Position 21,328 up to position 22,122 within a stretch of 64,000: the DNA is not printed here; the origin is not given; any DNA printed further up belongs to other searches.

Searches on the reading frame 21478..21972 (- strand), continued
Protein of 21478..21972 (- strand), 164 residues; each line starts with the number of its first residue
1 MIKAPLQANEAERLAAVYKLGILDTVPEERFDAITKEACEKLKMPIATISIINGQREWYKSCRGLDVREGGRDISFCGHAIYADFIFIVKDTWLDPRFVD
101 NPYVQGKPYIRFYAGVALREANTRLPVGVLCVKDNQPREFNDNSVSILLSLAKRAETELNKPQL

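Call 53: find_encoding_contigs(protein=P0123, flank=6000, max_places=2)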
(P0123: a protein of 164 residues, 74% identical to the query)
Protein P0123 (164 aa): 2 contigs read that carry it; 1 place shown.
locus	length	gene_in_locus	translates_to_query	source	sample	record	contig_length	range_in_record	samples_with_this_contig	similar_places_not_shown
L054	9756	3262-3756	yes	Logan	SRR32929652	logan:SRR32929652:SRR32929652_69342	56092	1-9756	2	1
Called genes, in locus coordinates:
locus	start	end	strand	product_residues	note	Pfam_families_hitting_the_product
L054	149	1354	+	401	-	PF13354:Beta-lactamase2, PF00768:Peptidase_S11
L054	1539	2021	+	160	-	PF09900:DUF2127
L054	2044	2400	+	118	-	PF18895:T4SS_pilin (weak)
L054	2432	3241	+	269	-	PF01734:Patatin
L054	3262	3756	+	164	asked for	PF01590:GAF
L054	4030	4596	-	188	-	-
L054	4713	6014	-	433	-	-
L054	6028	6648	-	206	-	-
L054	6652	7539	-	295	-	-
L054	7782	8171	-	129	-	PF04956:TrbC (faint), PF18895:T4SS_pilin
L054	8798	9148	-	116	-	PF00453:Ribosomal_L20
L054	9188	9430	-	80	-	PF01632:Ribosomal_L35p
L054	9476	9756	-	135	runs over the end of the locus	PF05198:IF3_N, PF00707:IF3_C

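Call 54: find_encoding_contigs(protein=P0130, flank=6000, max_places=1)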
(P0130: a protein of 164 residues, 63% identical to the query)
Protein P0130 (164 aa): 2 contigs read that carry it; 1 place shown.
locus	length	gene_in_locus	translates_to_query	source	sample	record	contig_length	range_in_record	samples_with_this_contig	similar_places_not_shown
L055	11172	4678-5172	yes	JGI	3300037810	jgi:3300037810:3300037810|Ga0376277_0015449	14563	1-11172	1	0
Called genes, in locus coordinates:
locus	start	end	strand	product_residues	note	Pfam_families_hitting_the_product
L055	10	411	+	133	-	-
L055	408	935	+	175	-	-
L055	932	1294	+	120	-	-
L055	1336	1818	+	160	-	PF19480:DUF6016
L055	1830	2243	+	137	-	PF11969:DcpS_C, PF01230:HIT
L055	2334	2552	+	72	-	-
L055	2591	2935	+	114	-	-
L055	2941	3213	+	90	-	-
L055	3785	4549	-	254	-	-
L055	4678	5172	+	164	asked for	PF01590:GAF, PF13185:GAF_2 (weak)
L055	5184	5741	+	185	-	PF12917:YfbR-like, PF13023:HD_3, PF01966:HD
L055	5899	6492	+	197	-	PF08713:DNA_alkylation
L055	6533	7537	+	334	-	PF01073:3Beta_HSD, PF01370:Epimerase, PF02719:Polysacc_synt_2, PF04321:RmlD_sub_bind, PF07993:NAD_binding_4, PF13460:NAD_binding_10 (weak), PF16363:GDP_Man_Dehyd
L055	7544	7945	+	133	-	PF05523:FdtA, PF07883:Cupin_2 (weak)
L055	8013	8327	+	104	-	PF03819:MazG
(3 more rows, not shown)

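Call 73: find_related_loci(query=window:21481-21972:-, collection=viral_contigs, flank=5000)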
Query window:21481-21972:- (164 aa) in viral_contigs; peptide patterns used: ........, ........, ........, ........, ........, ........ (x = any residue, [..] = any of these).
1 stretches matched a pattern, but none encodes a relative of the query by tblastn (E <= 1e-3).
